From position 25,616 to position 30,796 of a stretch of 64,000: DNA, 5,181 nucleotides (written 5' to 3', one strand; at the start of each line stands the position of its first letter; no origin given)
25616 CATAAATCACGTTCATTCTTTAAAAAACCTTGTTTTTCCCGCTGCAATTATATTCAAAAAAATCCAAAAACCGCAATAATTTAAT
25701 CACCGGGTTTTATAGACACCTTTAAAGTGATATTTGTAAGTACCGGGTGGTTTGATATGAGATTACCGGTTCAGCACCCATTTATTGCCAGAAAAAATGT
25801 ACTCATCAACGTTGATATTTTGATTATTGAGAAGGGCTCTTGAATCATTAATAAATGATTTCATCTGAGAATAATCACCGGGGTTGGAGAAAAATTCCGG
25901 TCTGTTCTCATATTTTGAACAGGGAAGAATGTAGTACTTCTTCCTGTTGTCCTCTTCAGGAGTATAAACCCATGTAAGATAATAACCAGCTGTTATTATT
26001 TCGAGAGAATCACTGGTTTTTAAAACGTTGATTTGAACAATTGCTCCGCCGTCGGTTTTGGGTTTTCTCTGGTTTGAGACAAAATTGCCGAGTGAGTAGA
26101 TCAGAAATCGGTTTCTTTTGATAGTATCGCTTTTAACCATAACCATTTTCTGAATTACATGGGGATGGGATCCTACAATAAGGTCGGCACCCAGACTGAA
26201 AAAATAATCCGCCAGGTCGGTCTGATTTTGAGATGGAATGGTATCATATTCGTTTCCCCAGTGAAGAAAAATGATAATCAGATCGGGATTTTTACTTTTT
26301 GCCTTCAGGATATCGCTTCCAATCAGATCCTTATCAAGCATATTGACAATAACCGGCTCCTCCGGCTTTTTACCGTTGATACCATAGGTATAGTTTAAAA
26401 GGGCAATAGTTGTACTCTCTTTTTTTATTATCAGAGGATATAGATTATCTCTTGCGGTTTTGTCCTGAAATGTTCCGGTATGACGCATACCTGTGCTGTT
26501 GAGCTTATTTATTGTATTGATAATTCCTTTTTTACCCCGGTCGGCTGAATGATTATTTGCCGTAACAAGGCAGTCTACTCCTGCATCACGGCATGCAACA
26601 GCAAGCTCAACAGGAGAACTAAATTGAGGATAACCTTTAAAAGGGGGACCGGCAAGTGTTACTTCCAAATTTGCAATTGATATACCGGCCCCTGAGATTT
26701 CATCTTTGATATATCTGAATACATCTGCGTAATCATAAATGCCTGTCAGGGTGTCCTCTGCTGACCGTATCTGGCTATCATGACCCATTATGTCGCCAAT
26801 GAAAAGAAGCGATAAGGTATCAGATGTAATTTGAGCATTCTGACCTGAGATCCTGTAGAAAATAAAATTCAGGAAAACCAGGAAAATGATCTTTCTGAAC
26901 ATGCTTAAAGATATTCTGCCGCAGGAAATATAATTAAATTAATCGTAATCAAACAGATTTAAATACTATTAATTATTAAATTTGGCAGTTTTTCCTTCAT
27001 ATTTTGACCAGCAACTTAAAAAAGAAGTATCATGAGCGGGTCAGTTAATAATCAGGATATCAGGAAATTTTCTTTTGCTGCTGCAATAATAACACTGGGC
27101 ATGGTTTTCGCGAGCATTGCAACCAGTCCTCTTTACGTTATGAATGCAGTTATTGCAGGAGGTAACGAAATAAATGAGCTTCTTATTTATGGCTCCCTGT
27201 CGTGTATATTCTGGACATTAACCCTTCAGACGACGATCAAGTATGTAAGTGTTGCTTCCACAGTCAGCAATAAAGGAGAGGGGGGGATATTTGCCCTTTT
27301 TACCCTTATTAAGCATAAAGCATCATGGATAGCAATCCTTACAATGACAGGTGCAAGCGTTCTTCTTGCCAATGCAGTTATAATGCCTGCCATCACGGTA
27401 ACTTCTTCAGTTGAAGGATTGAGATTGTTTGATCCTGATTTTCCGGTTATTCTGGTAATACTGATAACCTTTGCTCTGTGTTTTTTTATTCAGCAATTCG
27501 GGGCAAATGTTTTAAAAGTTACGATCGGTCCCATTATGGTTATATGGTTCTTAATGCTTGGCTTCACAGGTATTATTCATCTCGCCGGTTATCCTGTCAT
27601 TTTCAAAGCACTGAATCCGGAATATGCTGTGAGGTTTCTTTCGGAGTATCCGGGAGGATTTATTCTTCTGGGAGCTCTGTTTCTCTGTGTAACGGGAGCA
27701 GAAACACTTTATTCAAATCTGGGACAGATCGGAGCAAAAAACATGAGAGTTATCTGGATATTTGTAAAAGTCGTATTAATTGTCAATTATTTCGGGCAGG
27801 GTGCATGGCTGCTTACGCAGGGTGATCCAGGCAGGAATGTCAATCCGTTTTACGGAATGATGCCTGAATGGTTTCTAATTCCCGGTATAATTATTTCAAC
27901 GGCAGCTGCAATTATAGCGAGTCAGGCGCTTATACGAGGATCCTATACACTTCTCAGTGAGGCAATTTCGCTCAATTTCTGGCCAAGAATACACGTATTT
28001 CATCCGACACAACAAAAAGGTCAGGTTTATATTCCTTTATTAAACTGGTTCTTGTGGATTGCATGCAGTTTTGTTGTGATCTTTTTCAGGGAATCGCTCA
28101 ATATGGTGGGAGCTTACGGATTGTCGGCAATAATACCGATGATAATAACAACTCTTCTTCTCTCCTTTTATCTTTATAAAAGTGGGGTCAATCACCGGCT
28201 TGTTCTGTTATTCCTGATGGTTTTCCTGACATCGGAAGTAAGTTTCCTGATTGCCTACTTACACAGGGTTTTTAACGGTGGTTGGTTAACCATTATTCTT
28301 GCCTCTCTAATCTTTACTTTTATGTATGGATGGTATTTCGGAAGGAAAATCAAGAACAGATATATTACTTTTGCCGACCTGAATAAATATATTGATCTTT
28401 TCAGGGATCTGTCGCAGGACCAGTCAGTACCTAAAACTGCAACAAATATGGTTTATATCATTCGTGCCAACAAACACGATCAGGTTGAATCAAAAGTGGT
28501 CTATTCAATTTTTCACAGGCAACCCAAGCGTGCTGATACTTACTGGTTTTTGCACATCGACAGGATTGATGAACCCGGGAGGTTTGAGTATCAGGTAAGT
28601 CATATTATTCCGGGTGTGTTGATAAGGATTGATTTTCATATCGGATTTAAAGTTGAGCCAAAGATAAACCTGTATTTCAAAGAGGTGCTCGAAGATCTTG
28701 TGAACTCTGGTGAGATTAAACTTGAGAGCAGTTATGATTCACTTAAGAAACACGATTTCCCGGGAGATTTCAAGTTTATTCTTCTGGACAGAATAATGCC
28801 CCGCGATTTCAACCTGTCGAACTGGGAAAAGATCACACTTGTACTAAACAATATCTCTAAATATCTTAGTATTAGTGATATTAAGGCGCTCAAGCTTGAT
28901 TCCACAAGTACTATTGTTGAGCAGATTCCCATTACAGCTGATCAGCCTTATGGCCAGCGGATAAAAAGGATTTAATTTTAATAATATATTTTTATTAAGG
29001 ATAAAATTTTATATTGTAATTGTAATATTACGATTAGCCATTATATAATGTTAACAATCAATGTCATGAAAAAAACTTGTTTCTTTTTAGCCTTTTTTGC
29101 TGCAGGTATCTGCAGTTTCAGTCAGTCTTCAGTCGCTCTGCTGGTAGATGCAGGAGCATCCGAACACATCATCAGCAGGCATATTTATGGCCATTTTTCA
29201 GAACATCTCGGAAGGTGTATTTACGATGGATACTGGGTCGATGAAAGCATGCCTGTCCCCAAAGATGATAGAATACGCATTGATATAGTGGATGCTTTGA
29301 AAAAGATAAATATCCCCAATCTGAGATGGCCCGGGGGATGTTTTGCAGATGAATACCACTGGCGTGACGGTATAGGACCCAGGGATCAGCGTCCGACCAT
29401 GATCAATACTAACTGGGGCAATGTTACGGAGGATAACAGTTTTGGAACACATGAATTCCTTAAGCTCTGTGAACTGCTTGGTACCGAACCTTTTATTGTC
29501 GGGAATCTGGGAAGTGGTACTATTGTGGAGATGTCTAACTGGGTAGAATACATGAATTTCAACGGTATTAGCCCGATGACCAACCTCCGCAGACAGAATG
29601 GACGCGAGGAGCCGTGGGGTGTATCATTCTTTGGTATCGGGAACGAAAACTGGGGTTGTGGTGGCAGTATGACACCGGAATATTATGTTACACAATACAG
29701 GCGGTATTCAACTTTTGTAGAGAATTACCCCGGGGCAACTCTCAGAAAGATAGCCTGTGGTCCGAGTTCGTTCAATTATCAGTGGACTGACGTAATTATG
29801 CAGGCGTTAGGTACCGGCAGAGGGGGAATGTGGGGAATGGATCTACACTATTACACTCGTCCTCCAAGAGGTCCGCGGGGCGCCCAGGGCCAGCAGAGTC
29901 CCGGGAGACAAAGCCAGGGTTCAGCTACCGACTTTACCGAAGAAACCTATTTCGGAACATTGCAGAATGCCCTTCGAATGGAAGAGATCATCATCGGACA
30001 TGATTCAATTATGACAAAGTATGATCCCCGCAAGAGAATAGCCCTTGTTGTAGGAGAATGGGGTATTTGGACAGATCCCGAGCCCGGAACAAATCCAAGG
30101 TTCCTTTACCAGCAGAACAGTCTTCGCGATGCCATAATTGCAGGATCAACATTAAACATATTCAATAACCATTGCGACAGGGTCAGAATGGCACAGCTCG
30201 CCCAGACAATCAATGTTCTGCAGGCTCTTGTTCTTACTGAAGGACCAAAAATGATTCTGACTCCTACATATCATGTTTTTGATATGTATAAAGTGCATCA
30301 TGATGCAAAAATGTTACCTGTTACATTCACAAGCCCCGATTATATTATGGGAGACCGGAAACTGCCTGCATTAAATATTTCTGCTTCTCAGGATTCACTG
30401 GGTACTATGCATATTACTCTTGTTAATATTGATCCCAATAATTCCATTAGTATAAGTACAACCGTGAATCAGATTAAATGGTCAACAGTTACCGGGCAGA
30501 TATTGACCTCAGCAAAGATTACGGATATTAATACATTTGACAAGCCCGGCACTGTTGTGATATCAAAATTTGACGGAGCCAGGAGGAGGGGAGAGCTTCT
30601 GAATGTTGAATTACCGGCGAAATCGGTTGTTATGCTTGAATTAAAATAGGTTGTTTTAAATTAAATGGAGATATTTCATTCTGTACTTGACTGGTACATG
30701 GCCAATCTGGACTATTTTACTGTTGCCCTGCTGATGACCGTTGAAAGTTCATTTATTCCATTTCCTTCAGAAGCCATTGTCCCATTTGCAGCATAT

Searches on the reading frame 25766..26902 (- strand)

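Call 41: search_protein_families(library=pfam, proteins=[window:25766-26902:-], max_evalue=0.00001)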
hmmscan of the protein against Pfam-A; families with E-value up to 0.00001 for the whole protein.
window:25766-26902:- (379 aa): 1 family
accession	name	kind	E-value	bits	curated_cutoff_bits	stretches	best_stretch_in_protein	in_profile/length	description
PF09587.15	PGA_cap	-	1e-62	212.4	27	1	32-278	2-255/255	Bacterial capsule synthesis protein PGA_cap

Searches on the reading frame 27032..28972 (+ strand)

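Call 41: search_protein_families(library=pfam, proteins=[window:27032-28972:+], max_evalue=0.00001)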
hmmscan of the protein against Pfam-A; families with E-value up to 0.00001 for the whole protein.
window:27032-28972:+ (647 aa): 2 families
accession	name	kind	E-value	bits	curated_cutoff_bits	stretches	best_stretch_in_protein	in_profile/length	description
PF02705.21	K_trans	-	2.1e-130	435.7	24.8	1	19-445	3-441/454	K+ potassium transporter integral membrane domain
PF22776.1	K_trans_C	-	3.4e-09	37.1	24.8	1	473-624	4-139/151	K+ potassium transporter C-terminal domain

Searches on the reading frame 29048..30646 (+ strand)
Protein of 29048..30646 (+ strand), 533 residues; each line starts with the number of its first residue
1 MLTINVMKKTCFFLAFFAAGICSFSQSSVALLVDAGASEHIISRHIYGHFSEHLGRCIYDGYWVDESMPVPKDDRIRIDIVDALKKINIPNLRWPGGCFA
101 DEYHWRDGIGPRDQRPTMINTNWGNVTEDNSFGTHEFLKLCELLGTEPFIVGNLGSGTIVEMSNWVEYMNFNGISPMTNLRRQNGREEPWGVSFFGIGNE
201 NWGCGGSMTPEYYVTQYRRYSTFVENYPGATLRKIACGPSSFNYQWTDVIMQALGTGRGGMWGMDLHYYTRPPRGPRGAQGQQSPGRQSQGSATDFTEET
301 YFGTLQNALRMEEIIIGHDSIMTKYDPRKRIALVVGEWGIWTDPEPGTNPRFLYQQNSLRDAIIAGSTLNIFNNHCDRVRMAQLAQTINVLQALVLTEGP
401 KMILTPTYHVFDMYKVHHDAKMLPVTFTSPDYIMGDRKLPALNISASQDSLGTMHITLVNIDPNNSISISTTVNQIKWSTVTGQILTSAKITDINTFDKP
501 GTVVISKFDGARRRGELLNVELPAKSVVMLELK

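Call 41: search_protein_families(library=pfam, proteins=[window:29048-30646:+], max_evalue=0.00001)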
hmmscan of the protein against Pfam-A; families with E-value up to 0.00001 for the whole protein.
window:29048-30646:+ (533 aa): 1 family
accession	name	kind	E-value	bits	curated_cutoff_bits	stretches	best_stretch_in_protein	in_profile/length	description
PF06964.18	Alpha-L-AF_C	-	1.5e-47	162.3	27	1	336-526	1-165/165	Alpha-L-arabinofuranosidase C-terminal domain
